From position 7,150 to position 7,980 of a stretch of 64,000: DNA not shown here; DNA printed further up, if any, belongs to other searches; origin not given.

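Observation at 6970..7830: Bactofilin fused to an excisionase-type HTH, followed by a membrane-anchored small HTH protein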

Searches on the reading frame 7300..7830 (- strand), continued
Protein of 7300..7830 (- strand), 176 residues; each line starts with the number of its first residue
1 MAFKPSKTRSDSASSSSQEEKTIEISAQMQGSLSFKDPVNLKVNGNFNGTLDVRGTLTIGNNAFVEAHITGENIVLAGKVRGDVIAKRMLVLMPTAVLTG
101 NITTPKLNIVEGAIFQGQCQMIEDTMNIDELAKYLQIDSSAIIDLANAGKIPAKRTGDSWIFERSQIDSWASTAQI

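Call 22: list_cluster_members(proteins=[P0243, P0245, P0249, P0252, P0259, P0270, P0276, P0304, P0253, P0258])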
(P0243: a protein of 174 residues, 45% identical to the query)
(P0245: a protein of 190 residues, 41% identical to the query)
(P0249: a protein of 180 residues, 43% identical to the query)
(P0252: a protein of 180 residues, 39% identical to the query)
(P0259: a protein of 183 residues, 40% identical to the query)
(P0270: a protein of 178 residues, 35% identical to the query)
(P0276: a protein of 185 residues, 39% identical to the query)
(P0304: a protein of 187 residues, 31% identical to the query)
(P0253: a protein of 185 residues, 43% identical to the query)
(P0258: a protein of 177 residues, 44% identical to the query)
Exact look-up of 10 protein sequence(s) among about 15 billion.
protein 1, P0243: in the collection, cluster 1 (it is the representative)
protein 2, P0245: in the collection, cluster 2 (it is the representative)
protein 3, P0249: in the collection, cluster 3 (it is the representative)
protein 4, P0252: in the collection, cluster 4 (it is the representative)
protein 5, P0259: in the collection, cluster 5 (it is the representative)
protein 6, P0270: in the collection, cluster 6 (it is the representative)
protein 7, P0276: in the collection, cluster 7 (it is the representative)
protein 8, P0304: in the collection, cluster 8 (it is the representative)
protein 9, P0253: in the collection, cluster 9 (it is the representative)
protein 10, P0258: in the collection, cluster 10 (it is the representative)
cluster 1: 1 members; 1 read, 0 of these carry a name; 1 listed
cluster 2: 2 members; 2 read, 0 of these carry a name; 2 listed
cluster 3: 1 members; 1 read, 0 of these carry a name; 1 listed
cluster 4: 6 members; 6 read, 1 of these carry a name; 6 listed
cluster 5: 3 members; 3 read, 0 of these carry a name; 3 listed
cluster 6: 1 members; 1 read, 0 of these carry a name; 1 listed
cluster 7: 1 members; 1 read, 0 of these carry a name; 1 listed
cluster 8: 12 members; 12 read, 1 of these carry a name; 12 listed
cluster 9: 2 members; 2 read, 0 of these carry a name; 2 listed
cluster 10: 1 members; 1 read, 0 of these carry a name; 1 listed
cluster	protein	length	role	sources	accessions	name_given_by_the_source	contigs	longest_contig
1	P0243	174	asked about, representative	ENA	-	-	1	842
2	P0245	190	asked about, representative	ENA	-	-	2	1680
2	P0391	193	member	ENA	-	-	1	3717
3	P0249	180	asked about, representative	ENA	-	-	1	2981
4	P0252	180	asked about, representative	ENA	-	-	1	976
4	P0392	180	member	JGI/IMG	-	cytoskeletal protein CcmA (bactofilin family)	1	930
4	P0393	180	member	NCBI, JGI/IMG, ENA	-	-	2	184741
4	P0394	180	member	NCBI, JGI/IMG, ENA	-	-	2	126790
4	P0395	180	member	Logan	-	-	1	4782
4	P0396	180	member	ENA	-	-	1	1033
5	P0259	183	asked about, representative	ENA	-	-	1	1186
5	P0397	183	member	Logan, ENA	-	-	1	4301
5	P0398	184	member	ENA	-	-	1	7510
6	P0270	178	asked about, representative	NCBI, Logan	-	-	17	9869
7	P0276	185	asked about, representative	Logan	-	-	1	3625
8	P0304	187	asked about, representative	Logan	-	-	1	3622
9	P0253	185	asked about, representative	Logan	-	-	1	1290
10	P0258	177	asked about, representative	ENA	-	-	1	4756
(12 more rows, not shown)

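Call 32: search_solved_structures(query=A3, max_evalue=1, show_alignments=3)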
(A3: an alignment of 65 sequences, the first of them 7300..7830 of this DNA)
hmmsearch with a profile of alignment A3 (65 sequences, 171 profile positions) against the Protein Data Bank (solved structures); distinct sequences matched with E-value up to 1: 3.
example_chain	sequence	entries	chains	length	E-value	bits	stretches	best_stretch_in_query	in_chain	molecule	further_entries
2n3d_A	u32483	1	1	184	1.9e-08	37.1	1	34-113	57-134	Bactofilin A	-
6ria_A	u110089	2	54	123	5e-08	35.8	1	34-113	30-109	bactofilin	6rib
8zal_A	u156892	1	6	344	0.67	12.6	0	32-95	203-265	Multidrug export protein EmrA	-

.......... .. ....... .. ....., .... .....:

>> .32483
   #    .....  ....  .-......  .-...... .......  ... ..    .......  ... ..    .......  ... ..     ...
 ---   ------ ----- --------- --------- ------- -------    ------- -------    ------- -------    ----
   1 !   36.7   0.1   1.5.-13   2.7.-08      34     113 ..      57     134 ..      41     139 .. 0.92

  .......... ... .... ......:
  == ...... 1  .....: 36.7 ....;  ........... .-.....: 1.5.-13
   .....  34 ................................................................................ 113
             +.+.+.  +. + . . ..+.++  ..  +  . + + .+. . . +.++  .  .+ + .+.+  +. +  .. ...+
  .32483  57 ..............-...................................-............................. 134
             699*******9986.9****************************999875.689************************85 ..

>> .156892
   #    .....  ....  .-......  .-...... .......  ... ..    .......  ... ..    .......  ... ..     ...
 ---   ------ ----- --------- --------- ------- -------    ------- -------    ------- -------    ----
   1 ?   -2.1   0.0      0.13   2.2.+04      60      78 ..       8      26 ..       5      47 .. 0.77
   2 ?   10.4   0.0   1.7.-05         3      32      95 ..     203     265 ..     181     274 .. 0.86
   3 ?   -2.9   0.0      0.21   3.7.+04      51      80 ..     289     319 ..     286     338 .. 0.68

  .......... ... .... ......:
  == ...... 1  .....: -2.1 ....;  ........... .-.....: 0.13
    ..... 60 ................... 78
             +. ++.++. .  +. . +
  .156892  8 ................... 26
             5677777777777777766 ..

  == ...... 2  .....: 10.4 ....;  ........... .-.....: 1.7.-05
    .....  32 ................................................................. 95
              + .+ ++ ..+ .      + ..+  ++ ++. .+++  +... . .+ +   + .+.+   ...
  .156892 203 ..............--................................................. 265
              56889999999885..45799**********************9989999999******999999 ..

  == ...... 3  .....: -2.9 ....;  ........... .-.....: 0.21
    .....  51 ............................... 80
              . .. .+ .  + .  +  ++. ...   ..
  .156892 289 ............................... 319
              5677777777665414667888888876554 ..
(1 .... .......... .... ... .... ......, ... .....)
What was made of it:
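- On Bactofilin (PF04519 / DUF583): GAIFQG aligns with BacA GAFFQG, so F115 corresponds to F130 (call 32).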

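Call 33: predict_structure(alignment_id=A3)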
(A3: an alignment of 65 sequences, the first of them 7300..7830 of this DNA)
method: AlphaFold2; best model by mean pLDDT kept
length: 176 residues; sequences in the alignment: 65
mean_pLDDT: 82.1   pTM: 0.59
mean pLDDT of the five models: 82.1, 80.7, 80.3, 79.0, 78.9
residues with pLDDT >= 90: 51; 70-90: 100; 50-70: 10; < 50: 15
segments of 3 or more residues with pLDDT < 50: 6-18
pLDDT, mean of each block of 10 residues (from residue 1): 46 44 87 90 92 92 92 91 90 87 86 83 80 87 88 86 84 66
secondary structure, 60 per line:
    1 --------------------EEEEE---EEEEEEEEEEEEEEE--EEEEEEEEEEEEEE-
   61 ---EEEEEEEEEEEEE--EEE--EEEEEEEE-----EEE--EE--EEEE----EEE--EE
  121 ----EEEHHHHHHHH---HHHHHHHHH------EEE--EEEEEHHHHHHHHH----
elements in order: E21-25 E29-43 E46-59 E64-76 E79-81 E84-91 E97-99 E106-109 E114-116 E125-127 H128-135 H139-147 E154-156 E159-163 H164-172
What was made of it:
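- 7300..7830 (-): ORF A: bactofilin-wHTH fusion protein, 176 aa (stop codon TAA at 7300-7302). The AF2 model has mean pLDDT 82 (call 33).
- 7315..7458 (-): C-terminal winged helix of A (residues 125-172), Xis/BldC/RacA (MerR-like) fold; acidic. DSSP topology is strand-helix-helix-strand-strand-helix (call 33).
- On Bactofilin (PF04519 / DUF583): The AF2 model has pLDDT around 90 over residues 21-116 and is all beta (call 33).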

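Call 36: fold_search(model_id=the predicted structure, library=pdb)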
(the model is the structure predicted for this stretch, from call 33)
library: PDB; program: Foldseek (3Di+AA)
matches with E <= 10: 609; with E <= 0.001: 1
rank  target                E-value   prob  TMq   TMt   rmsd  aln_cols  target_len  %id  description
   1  6rib_A                3.5e-04  1.00  0.44  0.76   6.0       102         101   22  Cryo-EM reconstruction of Thermus thermophilus bactofilin double helical filaments (released 2019-07-17)
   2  2n3d_MODEL_1_A        1.1e-02  1.00  0.50  0.83   2.1       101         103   24  Atomic structure of the cytoskeletal bactofilin BacA revealed by solid-state NMR (released 2015-12-16)
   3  6ama_B                5.2e-02  1.00  0.26  0.76   2.3        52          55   21  Structure of S. coelicolor/S. venezuelae BldC-smeA-ssfA complex to 3.09 Angstrom (released 2018-03-28)
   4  6ria_1                5.8e-02  1.00  0.39  0.75   5.0        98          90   18  Bactofilin from Thermus thermophilus, F105R mutant crystal structure (released 2019-07-17)
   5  8dgl_B                1.2e-01  1.00  0.27  0.65   1.9        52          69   15  Crystal Structure of the RdfS Excisionase (released 2022-10-05)
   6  7lwr_A                1.2e-01  1.00  0.25  0.70   2.6        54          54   18  Structural and Biochemical Insight into Assembly of Molecular Motors Involved in Viral DNA Packaging (released 2022-03-09)
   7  6ama_P                1.3e-01  1.00  0.26  0.75   2.3        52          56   21  Structure of S. coelicolor/S. venezuelae BldC-smeA-ssfA complex to 3.09 Angstrom (released 2018-03-28)
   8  4j2n_C                1.4e-01  1.00  0.26  0.71   3.1        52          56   25  Crystal Structure of mycobacteriophage Pukovnik Xis (released 2013-10-23)
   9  6ama_H                1.7e-01  1.00  0.26  0.75   1.4        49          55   20  Structure of S. coelicolor/S. venezuelae BldC-smeA-ssfA complex to 3.09 Angstrom (released 2018-03-28)
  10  6ama_Y                1.7e-01  1.00  0.26  0.74   3.1        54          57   20  Structure of S. coelicolor/S. venezuelae BldC-smeA-ssfA complex to 3.09 Angstrom (released 2018-03-28)
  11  7ehk                  1.7e-01  0.13  0.15  0.13  11.4       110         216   17  Crystal structure of C107S mutant of FfIBP (released 2022-03-02)
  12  6ama_A                2.2e-01  1.00  0.25  0.74   2.5        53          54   24  Structure of S. coelicolor/S. venezuelae BldC-smeA-ssfA complex to 3.09 Angstrom (released 2018-03-28)
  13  8dgl_A                2.4e-01  1.00  0.27  0.67   1.3        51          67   14  Crystal Structure of the RdfS Excisionase (released 2022-10-05)
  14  4j2n_A                2.4e-01  1.00  0.25  0.72   2.1        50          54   24  Crystal Structure of mycobacteriophage Pukovnik Xis (released 2013-10-23)
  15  4k2e_A                2.5e-01  0.82  0.19  0.29   5.9        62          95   13  HlyU from Vibrio cholerae N16961 (released 2014-04-30)
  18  5i44_A                2.9e-01  1.00  0.26  0.61   2.1        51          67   18  Structure of RacA-DNA complex; P21 form (released 2016-05-04)
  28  5i44_G                3.9e-01  0.99  0.24  0.55   3.8        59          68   15  Structure of RacA-DNA complex; P21 form (released 2016-05-04)
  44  5i44_B                6.6e-01  0.98  0.26  0.59   2.7        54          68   17  Structure of RacA-DNA complex; P21 form (released 2016-05-04)
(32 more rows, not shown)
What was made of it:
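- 7468..7773 (-): Bactofilin beta-helix core of A (residues 20-121). Foldseek matches T. thermophilus bactofilin 6rib (TM 0.76) and C. crescentus BacA 2n3d (TM 0.83, rmsd 2.1 A) (call 36).
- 7315..7458 (-): Foldseek matches BldC 6ama, RdfS 8dgl, Pukovnik Xis 4j2n and RacA 5i44 (call 36).
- On Bactofilin (PF04519 / DUF583): Foldseek gives 2n3d at TM 0.83 and rmsd 2.1 A, and 6rib at TM 0.76 (call 36).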

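Call 48: search_protein_families(library=pfam, proteins=[P0251, P0261, P0265, P0271, P0272, P0274, P0280, P0268, P0285, P0289], max_evalue=0.01)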
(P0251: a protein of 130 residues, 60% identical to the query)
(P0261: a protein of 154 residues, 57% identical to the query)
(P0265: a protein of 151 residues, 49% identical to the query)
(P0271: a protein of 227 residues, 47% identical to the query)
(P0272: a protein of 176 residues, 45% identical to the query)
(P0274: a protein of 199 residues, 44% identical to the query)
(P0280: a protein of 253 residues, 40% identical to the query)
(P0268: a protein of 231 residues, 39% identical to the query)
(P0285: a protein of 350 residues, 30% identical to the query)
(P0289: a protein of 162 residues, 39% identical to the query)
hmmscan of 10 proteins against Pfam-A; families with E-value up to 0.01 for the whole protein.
P0251 (130 aa): 1 family
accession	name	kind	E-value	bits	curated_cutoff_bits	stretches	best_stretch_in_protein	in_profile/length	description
PF04519.19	Bactofilin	-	2.8e-23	82.5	27.9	1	25-123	2-98/98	Polymer-forming cytoskeletal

P0261 (154 aa): 1 family
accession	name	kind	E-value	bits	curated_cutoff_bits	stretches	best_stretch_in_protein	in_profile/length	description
PF04519.19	Bactofilin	-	2.9e-22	79.2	27.9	1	14-109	2-95/98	Polymer-forming cytoskeletal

P0265 (151 aa): 1 family
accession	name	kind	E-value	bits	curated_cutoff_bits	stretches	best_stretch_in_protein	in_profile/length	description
PF04519.19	Bactofilin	-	1.3e-23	83.5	27.9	1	9-106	2-97/98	Polymer-forming cytoskeletal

P0271 (227 aa): 1 family
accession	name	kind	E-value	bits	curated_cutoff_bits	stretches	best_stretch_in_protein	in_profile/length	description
PF04519.19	Bactofilin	-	5.1e-23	81.6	27.9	1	19-114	5-98/98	Polymer-forming cytoskeletal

P0272 (176 aa): 2 families
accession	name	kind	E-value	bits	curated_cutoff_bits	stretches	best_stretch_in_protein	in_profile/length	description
PF04519.19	Bactofilin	-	1.1e-24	87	27.9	1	19-115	2-96/98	Polymer-forming cytoskeletal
PF07331.16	TctB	-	5.3e-05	23.9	29.1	1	113-176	85-137/137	Tripartite tricarboxylate transporter TctB family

P0274 (199 aa): 2 families
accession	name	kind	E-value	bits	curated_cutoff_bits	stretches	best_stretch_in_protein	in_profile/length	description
PF04519.19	Bactofilin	-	4.6e-17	62.5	27.9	1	73-137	33-97/98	Polymer-forming cytoskeletal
PF12728.13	HTH_17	-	1e-07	32.5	27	1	154-198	6-50/51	Helix-turn-helix domain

P0280 (253 aa): 2 families
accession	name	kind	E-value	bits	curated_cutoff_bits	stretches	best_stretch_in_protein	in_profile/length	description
PF04519.19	Bactofilin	-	1.8e-24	86.3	27.9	1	18-114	3-97/98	Polymer-forming cytoskeletal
PF07238.19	PilZ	-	6.7e-10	39.6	22.5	1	141-249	1-101/102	PilZ domain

P0268 (231 aa): 25 families
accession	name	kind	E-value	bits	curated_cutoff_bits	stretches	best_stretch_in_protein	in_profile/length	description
PF12728.13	HTH_17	-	9.7e-36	122.2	27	3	99-147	2-50/51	Helix-turn-helix domain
PF18805.7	LRR_10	-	1.1e-08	35.2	30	0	56-74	34-51/67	Leucine-rich repeat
PF00376.29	MerR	-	2.5e-08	34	28.2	1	172-203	1-34/38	MerR family regulatory protein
PF13384.12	HTH_23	-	7.5e-07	29.2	24.6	1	164-192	12-39/50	Homeodomain-like domain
PF12964.13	DUF3853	-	7.6e-07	29.6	22.1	0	146-196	24-72/97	Protein of unknown function (DUF3853)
PF02796.21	HTH_7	-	5.1e-06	27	23.8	1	155-189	7-40/45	Helix-turn-helix domain of resolvase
PF10743.14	Phage_Cox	-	6.5e-06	26.3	27.5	0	170-197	11-38/87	Regulatory phage protein cox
PF01978.25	TrmB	-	1.1e-05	25.6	25.6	0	167-190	19-42/68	Sugar-specific transcriptional regulator TrmB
PF09339.16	HTH_IclR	-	2.2e-05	24.5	22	0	167-191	15-39/52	IclR helix-turn-helix domain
PF01381.28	HTH_3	-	2.8e-05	24.5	23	0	163-192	2-31/55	Helix-turn-helix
PF13411.12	MerR_1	-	4e-05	24.1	21.6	0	171-214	1-45/69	MerR HTH family regulatory protein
PF13551.12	HTH_29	-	6.5e-05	23.4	28.1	0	165-192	7-34/64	Winged helix-turn helix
PF13443.12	HTH_26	-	0.00021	21.9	22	0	164-193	4-33/63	Cro/C1-type HTH DNA-binding domain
PF05930.18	Phage_AlpA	-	0.0005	20.3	21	0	174-198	7-31/51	Prophage CP4-57 regulatory protein (AlpA)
PF13591.12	MerR_2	-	0.00076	19.7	29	0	172-225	2-55/84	MerR HTH family regulatory protein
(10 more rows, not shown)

P0285 (350 aa): 2 families
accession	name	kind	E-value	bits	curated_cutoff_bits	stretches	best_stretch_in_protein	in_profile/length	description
PF04519.19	Bactofilin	-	7.7e-46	154.8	27.9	2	39-136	1-97/98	Polymer-forming cytoskeletal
PF03120.22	DNA_ligase_OB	-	0.0088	16.3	32.9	0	271-294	46-69/79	NAD-dependent DNA ligase OB-fold domain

P0289 (162 aa): 1 family
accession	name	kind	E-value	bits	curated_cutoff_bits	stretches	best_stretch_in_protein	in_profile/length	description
PF04519.19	Bactofilin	-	1e-21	77.5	27.9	1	21-117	3-97/98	Polymer-forming cytoskeletal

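Call 60: find_related_loci(query=P0304, collection=metagenome_contigs, flank=4000)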
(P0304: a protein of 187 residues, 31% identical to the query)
Query P0304 (187 aa) in metagenome_contigs; peptide patterns used: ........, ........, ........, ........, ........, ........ (x = any residue, [..] = any of these).
107 stretches matched a pattern; 4 encode a relative of the query (tblastn E <= 1e-3); 4 distinct loci.
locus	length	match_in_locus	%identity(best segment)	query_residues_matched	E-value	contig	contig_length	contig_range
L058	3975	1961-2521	97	1-187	9e-124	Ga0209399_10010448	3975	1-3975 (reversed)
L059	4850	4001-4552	94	1-184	3e-115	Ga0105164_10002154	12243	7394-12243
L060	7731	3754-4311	76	1-186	4e-94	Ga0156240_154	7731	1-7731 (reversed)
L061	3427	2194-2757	71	1-184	2e-86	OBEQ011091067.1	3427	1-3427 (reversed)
